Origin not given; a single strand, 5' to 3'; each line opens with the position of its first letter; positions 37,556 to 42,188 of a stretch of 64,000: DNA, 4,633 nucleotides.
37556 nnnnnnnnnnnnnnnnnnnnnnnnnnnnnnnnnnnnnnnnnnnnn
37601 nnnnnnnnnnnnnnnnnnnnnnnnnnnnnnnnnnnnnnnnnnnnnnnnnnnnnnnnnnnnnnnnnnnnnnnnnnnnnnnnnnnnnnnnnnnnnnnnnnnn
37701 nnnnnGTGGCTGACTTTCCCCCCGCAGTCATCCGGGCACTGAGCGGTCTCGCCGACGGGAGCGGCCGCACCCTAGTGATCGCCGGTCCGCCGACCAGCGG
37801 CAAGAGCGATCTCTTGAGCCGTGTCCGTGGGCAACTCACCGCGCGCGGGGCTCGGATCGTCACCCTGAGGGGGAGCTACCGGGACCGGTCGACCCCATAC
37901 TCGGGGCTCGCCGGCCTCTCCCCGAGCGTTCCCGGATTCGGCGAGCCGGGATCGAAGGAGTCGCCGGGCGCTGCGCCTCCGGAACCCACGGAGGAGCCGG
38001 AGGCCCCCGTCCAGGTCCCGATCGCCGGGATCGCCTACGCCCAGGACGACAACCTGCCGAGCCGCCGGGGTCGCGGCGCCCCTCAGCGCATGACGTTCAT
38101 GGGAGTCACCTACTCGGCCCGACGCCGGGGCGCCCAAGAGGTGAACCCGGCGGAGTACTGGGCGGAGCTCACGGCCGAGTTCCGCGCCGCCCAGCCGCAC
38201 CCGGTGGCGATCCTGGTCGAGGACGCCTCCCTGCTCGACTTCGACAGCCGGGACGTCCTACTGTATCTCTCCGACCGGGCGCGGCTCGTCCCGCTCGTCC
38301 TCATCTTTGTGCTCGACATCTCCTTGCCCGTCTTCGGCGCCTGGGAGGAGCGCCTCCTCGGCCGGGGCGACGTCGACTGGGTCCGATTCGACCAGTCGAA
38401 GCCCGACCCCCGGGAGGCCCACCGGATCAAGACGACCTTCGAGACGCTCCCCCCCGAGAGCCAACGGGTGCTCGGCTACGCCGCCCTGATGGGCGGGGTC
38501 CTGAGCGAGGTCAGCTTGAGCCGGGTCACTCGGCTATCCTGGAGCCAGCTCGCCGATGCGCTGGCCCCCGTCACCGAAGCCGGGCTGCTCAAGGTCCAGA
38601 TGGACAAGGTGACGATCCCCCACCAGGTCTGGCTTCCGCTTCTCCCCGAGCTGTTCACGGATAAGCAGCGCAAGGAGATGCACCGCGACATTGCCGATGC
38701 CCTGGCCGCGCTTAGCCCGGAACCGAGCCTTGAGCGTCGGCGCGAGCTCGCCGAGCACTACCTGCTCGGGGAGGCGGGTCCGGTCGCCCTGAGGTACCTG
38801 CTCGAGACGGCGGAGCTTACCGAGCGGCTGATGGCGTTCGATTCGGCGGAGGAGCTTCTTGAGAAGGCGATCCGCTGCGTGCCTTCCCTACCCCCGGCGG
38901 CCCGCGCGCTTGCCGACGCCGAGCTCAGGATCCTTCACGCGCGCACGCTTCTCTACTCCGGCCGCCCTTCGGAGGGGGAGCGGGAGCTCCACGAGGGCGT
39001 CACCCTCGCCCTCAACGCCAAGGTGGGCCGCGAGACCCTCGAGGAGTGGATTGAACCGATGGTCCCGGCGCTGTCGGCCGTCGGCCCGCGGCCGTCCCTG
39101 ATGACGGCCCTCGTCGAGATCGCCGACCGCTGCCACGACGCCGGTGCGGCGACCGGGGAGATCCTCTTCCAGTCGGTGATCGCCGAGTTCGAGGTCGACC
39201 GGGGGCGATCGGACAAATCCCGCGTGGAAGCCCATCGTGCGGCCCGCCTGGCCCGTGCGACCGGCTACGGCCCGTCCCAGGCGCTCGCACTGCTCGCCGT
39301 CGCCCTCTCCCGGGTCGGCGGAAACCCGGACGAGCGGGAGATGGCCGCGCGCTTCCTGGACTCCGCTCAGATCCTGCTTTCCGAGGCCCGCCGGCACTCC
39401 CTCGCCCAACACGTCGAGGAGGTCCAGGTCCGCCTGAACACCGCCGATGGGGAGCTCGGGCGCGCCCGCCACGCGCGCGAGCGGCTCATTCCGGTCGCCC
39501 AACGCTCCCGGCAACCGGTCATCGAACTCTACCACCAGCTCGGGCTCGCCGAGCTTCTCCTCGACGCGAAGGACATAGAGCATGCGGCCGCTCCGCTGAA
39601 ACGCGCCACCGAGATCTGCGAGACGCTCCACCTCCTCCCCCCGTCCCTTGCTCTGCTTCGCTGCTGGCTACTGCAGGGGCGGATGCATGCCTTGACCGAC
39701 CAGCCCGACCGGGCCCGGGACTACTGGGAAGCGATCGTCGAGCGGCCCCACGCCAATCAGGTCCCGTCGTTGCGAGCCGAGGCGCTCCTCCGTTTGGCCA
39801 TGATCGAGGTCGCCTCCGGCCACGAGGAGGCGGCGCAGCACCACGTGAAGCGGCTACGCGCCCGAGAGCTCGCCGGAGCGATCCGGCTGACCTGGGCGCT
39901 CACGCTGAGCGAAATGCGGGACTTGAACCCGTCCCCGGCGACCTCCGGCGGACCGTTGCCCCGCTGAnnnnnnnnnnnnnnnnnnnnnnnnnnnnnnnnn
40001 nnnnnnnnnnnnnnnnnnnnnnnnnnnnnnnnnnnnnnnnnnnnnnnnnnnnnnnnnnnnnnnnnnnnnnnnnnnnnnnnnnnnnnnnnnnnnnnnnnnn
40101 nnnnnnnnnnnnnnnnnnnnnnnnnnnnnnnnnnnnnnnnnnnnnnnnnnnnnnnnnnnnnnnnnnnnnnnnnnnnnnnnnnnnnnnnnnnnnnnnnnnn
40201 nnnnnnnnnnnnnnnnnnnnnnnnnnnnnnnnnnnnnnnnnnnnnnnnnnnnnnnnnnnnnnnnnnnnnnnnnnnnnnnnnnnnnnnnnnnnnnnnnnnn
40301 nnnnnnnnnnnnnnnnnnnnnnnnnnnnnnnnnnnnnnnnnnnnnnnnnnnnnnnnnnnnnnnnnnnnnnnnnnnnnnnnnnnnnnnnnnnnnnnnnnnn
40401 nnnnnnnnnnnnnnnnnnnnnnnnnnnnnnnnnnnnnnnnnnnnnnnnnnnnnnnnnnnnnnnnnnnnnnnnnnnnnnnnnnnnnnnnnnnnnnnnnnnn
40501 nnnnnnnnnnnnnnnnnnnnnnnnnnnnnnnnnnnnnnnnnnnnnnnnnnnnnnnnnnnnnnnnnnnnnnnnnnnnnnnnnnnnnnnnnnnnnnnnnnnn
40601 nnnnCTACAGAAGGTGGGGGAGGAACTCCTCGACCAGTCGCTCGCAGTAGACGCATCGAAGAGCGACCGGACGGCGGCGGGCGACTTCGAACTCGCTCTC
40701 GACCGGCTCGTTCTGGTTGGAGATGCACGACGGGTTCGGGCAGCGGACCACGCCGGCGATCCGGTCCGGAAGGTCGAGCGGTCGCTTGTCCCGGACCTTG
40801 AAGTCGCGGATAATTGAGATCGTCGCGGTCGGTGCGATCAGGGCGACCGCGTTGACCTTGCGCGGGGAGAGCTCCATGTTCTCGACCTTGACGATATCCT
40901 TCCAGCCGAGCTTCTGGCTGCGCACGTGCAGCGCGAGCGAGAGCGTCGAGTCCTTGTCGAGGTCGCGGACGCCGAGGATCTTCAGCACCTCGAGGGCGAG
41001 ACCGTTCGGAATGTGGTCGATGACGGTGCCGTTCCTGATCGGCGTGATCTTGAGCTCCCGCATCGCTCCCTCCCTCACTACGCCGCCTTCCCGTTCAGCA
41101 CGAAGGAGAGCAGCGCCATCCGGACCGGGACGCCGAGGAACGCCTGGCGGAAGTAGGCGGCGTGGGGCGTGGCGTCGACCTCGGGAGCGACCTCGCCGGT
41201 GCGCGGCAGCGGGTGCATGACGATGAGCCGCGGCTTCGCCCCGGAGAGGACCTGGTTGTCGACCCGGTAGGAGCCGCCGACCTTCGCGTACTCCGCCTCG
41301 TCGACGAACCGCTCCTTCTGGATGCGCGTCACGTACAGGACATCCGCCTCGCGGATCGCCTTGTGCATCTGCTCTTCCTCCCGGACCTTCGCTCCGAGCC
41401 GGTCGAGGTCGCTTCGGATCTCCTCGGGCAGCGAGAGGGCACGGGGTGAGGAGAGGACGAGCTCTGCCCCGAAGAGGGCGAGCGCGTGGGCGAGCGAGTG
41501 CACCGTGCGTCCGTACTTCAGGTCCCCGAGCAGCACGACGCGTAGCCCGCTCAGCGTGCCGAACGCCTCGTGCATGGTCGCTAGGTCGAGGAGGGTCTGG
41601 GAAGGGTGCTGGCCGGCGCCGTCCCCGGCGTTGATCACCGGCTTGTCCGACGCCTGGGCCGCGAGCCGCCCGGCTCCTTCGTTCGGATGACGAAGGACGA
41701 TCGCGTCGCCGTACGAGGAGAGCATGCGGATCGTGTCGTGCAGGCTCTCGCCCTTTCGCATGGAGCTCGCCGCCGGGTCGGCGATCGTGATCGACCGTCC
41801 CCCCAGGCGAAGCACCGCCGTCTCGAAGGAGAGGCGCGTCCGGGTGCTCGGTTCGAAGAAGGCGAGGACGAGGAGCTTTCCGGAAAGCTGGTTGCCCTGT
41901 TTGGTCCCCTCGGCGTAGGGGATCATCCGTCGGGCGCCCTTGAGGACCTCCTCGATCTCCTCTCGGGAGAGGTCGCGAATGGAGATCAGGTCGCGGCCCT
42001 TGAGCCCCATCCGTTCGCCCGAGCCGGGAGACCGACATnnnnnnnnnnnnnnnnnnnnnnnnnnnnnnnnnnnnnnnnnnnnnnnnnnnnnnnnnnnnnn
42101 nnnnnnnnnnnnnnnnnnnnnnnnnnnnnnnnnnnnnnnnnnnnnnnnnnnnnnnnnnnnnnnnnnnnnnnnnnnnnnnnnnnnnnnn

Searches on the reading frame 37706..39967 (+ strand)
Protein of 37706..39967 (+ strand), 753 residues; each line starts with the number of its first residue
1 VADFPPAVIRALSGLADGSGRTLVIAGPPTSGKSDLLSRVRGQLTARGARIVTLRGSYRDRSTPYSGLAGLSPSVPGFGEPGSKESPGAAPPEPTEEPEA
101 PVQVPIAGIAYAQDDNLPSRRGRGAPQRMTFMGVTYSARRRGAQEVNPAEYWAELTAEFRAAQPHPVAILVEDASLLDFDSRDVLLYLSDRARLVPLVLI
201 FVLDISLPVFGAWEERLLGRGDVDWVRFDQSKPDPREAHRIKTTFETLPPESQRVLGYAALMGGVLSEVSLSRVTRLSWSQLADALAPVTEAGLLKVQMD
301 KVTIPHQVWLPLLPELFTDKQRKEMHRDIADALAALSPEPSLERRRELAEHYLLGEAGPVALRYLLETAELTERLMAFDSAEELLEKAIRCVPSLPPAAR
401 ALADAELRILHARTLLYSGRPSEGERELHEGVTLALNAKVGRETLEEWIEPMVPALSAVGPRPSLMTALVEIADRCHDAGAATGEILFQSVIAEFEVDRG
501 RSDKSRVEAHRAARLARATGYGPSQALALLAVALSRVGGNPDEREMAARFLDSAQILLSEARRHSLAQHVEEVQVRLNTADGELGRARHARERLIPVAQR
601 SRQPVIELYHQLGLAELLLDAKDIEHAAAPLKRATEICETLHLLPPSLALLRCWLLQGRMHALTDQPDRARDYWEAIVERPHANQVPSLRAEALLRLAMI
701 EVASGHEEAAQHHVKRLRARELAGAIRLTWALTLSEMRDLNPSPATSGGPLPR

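Call 32: search_protein_families(library=pfam, proteins=[window:37706-39967:+])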
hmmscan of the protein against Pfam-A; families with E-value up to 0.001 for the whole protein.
window:37706-39967:+ (753 aa): 2 families
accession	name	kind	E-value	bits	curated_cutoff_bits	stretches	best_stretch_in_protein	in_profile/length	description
PF13191.12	AAA_16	-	5.1e-09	37.3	32.6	1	10-200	14-167/167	AAA ATPase domain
PF13428.12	TPR_14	-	0.00017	22.4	23.5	0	365-404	4-43/44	Tetratricopeptide repeat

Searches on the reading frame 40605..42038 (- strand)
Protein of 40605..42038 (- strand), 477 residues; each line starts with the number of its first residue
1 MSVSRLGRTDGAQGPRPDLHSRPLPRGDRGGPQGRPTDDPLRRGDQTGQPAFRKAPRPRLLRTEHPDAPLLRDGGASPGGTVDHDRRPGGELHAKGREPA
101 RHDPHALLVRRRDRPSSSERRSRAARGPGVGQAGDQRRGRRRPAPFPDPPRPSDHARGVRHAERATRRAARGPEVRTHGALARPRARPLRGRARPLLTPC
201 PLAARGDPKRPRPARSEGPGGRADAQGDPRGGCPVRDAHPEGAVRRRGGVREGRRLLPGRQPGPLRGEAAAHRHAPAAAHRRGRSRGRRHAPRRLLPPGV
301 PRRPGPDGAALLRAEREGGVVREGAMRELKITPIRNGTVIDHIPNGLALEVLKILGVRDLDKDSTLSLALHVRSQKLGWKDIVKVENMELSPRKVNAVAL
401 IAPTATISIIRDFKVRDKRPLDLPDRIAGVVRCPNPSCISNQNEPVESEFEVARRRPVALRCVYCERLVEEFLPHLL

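Call 32: search_protein_families(library=pfam, proteins=[window:40605-42038:-])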
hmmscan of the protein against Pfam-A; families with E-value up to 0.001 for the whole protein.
window:40605-42038:- (477 aa): 2 families
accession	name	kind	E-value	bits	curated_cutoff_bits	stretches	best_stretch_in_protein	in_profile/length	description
PF01948.23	PyrI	-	1.2e-28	99.6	25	1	329-421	1-92/93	Aspartate carbamoyltransferase regulatory chain, allosteric domain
PF02748.20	PyrI_C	-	7.9e-18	64.5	23.4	1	426-470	1-44/48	Aspartate carbamoyltransferase regulatory chain, metal binding domain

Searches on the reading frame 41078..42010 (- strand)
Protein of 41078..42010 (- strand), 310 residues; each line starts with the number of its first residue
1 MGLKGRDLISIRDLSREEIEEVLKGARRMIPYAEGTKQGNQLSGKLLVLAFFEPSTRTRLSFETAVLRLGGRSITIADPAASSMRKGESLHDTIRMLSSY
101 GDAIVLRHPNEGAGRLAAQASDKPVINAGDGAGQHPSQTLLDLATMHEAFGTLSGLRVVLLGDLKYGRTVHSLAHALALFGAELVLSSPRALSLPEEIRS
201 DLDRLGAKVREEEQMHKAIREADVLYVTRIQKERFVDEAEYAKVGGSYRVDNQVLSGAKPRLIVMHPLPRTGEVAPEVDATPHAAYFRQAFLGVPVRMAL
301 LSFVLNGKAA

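Call 49: search_protein_families(library=ncbifam, proteins=[window:41078-42010:-], max_evalue=1e-10)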
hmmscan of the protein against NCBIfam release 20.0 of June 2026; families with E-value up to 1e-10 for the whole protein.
window:41078-42010:- (310 aa): 16 families
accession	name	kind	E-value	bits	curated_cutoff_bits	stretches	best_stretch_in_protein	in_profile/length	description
TIGR00670.1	asp_carb_tr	equivalog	4.3e-114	380.7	236.95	1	6-305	1-303/304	aspartate carbamoyltransferase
NF002032.1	PRK00856.1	equivalog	1.8e-98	329.4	263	1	6-304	1-296/297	aspartate carbamoyltransferase catalytic subunit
NF006046.0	PRK08192.1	equivalog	8.8e-82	275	512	1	3-306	4-318/339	aspartate carbamoyltransferase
NF008853.0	PRK11891.1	equivalog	1.4e-79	267.8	560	1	6-305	89-398/430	aspartate carbamoyltransferase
NF001986.0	PRK00779.1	subfamily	3.6e-50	170.8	306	1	4-306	4-305/307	ornithine carbamoyltransferase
TIGR00658.1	orni_carb_tr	equivalog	3.9e-48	164.2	280.85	1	6-305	1-303/304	ornithine carbamoyltransferase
NF010387.0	PRK13814.1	equivalog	2.9e-42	144.6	660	1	8-305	8-303/310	aspartate carbamoyltransferase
NF009916.0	PRK13376.1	equivalog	8.2e-32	110.4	800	1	3-304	5-332/525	bifunctional aspartate carbamoyltransferase catalytic subunit/aspartate carbamoyltransferase regulatory subunit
TIGR04384.1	putr_carbamoyl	exception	3.2e-30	105.4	500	1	7-306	1-308/330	putrescine carbamoyltransferase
NF011380.0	PRK14805.1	equivalog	5.2e-28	98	421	1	6-301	2-296/302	ornithine carbamoyltransferase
NF003286.0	PRK04284.1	subfamily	2.3e-26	92.7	515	1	3-271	4-277/332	ornithine carbamoyltransferase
NF002470.0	PRK01713.1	equivalog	4.6e-20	72.3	545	1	3-270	5-277/334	ornithine carbamoyltransferase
NF003384.0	PRK04523.1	equivalog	1.8e-19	70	288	1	6-306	4-334/336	N-acetylornithine carbamoyltransferase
NF009213.0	PRK12562.1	subfamily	3e-18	66.3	559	1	8-229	9-233/334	ornithine carbamoyltransferase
NF011379.0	PRK14804.1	equivalog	2.8e-16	59.5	373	1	7-290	8-294/311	ornithine carbamoyltransferase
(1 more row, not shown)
